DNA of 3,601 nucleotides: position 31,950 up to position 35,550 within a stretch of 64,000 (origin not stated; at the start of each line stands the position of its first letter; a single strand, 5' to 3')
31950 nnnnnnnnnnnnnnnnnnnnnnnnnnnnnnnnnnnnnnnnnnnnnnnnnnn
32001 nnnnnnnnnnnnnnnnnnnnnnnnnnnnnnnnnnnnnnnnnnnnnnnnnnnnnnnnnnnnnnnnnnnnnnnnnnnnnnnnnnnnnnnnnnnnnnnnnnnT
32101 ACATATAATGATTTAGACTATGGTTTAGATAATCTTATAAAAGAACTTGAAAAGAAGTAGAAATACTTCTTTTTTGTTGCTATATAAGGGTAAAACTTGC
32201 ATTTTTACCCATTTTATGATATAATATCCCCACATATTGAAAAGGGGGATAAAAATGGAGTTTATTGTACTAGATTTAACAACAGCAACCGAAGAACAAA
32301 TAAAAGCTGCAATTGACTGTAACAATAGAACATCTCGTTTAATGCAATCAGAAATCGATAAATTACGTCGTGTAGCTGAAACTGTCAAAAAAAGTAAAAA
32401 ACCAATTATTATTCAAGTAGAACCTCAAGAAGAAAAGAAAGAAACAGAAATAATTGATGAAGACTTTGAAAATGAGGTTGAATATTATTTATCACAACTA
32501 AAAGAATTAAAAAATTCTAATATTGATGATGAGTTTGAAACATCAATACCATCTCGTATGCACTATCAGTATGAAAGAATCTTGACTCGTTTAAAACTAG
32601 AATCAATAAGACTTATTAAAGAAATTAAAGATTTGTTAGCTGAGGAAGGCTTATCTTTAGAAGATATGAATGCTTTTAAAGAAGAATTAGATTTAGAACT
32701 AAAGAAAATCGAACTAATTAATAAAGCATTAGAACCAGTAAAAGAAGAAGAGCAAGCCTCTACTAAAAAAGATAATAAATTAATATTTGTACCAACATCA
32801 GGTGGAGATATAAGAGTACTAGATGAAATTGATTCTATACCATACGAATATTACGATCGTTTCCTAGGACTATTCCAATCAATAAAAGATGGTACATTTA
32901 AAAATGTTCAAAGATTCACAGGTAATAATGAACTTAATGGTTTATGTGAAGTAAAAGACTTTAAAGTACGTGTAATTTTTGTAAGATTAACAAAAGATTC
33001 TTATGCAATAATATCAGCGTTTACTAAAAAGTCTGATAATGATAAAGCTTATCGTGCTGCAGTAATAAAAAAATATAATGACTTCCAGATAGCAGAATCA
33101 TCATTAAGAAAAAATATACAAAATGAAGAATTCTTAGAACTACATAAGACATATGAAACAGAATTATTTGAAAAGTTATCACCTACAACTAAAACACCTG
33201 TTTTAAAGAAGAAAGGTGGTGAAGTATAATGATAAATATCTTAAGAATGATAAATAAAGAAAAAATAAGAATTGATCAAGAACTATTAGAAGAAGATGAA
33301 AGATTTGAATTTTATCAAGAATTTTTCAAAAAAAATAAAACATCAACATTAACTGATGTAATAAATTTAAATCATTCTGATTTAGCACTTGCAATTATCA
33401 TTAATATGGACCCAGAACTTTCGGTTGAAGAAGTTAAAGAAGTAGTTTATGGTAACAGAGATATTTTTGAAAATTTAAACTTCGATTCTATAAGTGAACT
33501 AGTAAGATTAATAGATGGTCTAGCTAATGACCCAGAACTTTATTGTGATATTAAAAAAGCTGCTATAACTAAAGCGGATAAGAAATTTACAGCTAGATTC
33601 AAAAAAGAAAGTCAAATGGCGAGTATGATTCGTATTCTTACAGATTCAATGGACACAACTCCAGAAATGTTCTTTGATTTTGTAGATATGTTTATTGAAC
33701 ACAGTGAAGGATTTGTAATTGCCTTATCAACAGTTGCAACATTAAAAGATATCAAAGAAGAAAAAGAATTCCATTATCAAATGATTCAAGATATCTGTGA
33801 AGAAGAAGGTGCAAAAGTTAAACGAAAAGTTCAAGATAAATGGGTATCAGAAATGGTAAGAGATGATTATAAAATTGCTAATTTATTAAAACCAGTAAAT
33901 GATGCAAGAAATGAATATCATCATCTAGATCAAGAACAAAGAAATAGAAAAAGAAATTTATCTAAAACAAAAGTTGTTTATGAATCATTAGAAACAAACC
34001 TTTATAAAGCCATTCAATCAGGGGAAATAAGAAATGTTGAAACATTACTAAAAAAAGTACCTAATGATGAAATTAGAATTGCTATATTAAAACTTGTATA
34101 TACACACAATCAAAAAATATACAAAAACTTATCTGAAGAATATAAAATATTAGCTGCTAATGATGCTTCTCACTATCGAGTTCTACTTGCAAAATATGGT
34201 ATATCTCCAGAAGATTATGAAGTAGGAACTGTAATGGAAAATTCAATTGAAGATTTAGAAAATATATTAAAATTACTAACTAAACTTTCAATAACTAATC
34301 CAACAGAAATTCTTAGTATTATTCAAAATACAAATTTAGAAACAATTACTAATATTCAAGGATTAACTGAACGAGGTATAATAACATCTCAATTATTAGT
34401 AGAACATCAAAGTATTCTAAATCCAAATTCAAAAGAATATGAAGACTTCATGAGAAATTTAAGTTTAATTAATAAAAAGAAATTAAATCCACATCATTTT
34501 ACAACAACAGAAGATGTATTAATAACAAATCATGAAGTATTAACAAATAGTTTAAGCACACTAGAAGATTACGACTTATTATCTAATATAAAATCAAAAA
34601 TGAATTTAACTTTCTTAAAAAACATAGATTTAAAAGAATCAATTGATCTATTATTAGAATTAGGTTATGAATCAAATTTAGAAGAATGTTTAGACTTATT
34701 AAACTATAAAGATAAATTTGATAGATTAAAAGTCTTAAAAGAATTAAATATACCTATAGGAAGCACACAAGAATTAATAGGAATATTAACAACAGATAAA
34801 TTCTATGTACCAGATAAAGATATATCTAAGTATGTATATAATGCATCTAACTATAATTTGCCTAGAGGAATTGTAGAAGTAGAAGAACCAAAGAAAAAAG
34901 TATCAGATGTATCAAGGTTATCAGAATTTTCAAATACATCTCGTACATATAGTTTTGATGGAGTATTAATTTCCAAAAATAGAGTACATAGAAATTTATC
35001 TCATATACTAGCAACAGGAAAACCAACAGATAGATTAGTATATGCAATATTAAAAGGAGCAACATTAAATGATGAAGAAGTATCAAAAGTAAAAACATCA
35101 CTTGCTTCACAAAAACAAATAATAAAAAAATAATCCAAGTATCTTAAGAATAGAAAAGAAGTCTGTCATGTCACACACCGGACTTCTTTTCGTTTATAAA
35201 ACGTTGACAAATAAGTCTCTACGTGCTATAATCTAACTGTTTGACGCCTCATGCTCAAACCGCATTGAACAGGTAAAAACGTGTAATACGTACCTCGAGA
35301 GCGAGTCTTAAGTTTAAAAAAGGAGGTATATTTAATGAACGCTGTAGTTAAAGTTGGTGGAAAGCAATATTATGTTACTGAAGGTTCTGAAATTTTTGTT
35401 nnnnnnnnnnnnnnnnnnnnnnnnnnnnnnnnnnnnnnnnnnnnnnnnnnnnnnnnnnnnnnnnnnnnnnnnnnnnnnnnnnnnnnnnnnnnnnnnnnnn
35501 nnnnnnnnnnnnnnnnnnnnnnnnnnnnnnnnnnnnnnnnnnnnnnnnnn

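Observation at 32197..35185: Two-gene operon: a coiled-coil protein with a Gp49/HigB-like toxin domain, coupled to a 634-aa protein of no known family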

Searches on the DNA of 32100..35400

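Call 82: search_rna_families(source=window, start=32100, end=35400, threshold=evalue, max_evalue=1)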
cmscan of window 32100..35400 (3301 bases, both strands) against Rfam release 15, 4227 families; matches with E-value up to 1: 3.
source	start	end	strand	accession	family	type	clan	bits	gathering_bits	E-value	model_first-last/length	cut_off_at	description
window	35248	35318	+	RF00559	L21_leader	Cis-reg; leader;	-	28.6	36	0.0072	1-77/77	no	Ribosomal protein L21 leader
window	32358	32421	+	RF00351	snoR20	Gene; snRNA; snoRNA; CD-box;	-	27.1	43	0.93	25-87/90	no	Small nucleolar RNA R20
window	35058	35107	-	RF00339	snoR60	Gene; snRNA; snoRNA; CD-box;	CL00074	21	40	0.6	1-72/72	no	Small nucleolar RNA snoR60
